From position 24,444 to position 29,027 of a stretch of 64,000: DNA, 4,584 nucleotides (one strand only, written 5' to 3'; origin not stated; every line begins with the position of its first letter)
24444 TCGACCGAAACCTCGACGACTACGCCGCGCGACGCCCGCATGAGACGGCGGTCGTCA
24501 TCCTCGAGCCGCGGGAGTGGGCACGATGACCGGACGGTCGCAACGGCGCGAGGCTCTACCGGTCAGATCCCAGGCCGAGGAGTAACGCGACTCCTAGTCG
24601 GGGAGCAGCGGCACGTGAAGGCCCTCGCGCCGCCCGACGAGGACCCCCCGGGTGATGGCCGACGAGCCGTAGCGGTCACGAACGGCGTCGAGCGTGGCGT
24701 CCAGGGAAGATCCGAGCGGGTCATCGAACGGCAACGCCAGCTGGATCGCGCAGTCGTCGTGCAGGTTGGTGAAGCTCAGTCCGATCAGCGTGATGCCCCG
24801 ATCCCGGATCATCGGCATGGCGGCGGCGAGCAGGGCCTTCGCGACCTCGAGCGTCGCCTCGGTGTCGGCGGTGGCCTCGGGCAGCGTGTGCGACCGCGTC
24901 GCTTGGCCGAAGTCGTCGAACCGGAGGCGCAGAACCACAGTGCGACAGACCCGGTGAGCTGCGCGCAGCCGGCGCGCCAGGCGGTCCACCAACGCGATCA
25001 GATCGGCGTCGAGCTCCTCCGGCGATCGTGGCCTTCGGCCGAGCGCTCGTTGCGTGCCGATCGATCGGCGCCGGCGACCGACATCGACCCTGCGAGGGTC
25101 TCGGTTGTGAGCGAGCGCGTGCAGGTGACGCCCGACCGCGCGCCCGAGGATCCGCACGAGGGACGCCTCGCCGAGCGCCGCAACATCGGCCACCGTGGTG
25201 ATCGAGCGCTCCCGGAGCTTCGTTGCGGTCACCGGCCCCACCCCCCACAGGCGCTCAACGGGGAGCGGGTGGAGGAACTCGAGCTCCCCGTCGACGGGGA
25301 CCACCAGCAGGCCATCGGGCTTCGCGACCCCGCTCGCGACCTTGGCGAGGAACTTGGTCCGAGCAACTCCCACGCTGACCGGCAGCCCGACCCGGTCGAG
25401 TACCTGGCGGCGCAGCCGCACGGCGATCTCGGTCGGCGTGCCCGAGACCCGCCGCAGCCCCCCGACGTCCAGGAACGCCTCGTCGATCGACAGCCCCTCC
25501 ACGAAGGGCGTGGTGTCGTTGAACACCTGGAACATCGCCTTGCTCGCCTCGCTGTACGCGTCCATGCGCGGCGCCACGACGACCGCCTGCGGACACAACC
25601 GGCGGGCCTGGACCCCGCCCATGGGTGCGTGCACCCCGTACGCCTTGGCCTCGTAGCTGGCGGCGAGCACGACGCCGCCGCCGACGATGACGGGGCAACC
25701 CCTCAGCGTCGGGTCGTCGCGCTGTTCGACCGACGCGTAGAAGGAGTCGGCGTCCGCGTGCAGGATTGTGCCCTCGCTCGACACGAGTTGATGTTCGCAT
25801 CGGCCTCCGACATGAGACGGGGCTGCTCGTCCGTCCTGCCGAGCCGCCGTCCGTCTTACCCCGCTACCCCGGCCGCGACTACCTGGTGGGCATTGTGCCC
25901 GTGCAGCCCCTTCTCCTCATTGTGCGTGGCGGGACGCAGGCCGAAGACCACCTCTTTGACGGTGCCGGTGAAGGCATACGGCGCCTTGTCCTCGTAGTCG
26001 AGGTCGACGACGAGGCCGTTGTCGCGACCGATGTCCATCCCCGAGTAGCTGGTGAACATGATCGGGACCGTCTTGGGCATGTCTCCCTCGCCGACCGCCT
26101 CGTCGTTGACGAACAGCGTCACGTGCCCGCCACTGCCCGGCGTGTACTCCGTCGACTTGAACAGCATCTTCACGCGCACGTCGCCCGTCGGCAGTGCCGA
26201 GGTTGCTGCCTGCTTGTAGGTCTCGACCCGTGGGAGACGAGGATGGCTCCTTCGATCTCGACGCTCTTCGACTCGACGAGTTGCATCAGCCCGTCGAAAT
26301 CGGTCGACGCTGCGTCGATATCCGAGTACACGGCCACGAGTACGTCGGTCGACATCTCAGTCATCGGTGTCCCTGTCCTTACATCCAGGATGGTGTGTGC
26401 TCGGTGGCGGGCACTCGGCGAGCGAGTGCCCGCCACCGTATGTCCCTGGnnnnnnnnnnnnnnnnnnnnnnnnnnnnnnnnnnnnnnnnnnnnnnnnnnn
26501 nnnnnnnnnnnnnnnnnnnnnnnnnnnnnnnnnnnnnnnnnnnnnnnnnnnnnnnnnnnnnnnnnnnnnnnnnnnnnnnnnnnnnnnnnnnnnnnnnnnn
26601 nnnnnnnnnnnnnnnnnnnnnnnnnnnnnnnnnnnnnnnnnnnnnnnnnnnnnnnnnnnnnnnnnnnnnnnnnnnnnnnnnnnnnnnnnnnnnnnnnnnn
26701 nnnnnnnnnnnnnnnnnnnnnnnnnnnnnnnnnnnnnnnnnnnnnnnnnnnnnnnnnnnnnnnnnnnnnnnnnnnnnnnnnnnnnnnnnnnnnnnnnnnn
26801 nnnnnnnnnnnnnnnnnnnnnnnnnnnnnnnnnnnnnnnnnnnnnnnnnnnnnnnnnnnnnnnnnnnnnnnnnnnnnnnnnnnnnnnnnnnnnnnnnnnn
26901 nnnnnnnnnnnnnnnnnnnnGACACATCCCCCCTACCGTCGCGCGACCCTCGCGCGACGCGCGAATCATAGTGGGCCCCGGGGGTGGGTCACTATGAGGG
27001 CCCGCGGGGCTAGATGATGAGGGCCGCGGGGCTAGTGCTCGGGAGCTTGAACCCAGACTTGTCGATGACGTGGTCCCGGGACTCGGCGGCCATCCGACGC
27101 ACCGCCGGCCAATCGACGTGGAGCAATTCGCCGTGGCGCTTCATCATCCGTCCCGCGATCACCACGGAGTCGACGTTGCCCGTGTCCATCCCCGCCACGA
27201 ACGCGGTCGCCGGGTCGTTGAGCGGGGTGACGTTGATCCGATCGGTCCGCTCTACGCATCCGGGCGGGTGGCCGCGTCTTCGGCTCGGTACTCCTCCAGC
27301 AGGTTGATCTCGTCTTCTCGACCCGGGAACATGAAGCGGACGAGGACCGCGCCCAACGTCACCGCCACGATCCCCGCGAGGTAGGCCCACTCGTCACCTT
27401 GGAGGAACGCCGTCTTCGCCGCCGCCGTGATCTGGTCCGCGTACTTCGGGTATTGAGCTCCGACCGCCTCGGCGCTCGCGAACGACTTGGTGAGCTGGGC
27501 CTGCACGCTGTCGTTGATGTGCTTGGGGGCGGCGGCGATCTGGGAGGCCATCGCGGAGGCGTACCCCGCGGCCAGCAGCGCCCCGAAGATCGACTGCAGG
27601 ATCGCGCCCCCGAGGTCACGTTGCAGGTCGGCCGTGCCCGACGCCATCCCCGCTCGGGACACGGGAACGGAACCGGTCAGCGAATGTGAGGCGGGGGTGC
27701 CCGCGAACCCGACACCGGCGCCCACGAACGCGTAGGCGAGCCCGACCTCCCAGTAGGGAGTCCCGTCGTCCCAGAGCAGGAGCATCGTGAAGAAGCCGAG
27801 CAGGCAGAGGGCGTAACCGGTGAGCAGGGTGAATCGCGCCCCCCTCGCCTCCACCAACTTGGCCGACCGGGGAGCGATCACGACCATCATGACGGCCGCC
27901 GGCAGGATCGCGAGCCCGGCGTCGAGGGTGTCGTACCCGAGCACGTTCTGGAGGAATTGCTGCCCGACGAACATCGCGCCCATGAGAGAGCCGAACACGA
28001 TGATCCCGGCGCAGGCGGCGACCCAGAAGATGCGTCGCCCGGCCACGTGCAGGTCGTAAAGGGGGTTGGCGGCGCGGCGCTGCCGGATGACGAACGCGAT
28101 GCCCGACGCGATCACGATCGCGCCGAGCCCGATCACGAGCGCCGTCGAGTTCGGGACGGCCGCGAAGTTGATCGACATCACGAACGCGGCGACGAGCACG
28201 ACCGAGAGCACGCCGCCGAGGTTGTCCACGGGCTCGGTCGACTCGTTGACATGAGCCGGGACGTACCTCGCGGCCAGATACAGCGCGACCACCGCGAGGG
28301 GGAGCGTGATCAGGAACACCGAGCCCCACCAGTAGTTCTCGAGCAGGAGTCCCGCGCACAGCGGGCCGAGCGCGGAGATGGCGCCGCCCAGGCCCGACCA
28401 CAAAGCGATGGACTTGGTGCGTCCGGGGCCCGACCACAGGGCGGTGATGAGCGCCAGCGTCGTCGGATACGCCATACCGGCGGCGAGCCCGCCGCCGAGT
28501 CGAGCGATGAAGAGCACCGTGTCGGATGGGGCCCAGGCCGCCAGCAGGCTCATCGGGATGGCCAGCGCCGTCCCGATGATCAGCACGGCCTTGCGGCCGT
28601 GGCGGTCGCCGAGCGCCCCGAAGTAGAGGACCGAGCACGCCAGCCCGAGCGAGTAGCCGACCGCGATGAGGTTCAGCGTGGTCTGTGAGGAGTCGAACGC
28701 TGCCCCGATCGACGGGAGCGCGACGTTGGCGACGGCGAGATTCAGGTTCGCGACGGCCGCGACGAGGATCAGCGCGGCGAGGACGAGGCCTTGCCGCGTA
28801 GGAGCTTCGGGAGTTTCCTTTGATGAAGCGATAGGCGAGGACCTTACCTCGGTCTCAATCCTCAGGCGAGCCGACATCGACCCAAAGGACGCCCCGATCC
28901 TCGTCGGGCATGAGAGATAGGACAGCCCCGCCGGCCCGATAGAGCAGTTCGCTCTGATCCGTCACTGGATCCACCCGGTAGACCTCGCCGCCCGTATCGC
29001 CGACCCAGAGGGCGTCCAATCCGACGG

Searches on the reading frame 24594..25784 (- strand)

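Call 8: search_protein_families(library=pfam, proteins=[window:24594-25784:-], max_evalue=0.001)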
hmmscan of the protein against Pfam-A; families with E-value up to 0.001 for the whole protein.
window:24594-25784:- (396 aa): 5 families
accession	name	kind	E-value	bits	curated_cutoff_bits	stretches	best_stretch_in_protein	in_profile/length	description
PF00817.25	IMS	-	2.5e-47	161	23.2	1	11-151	2-147/148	impB/mucB/samB family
PF11799.13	IMS_C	-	2e-25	89.8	20.7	1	239-351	1-109/109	impB/mucB/samB family C-terminal domain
PF11798.14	IMS_HHH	-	1.8e-06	28.3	24.4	1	167-191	4-28/32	IMS family HHH motif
PF14520.12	HHH_5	-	0.00052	20.9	27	0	181-212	9-40/57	Helix-hairpin-helix domain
PF21999.2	IMS_HHH_1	-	0.00058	20.7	27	1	179-224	3-48/53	DNA polymerase-iota, thumb domain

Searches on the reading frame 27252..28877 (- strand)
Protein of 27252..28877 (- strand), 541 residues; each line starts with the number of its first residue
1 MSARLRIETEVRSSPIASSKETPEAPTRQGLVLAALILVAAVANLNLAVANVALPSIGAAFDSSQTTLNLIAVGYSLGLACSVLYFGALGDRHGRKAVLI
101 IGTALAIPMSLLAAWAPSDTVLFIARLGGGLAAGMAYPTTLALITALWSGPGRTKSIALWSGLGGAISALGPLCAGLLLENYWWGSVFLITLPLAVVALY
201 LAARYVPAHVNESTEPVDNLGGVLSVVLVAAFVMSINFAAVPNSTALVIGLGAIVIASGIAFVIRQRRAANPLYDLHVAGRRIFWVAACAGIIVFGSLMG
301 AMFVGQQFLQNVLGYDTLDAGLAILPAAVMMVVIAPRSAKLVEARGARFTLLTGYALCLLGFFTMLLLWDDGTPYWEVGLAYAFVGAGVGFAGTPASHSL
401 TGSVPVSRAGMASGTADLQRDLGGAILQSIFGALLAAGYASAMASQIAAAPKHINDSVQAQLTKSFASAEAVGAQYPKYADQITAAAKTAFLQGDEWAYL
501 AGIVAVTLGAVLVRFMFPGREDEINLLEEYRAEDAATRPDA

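Call 8: search_protein_families(library=pfam, proteins=[window:27252-28877:-], max_evalue=0.001)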
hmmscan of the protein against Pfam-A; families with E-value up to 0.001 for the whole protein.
window:27252-28877:- (541 aa): 2 families
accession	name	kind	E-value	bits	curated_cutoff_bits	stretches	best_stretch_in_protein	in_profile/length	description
PF07690.21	MFS_1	-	1.3e-41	143.1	33.4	1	36-426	1-345/347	Major Facilitator Superfamily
PF00083.30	Sugar_tr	-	2.8e-07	30.2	22.3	1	39-140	19-123/452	Sugar (and other) transporter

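Call 104: search_protein_families(library=padloc, proteins=[window:27252-28877:-], max_evalue=0.001)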
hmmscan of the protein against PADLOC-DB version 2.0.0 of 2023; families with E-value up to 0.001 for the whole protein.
window:27252-28877:- (541 aa): 0 families
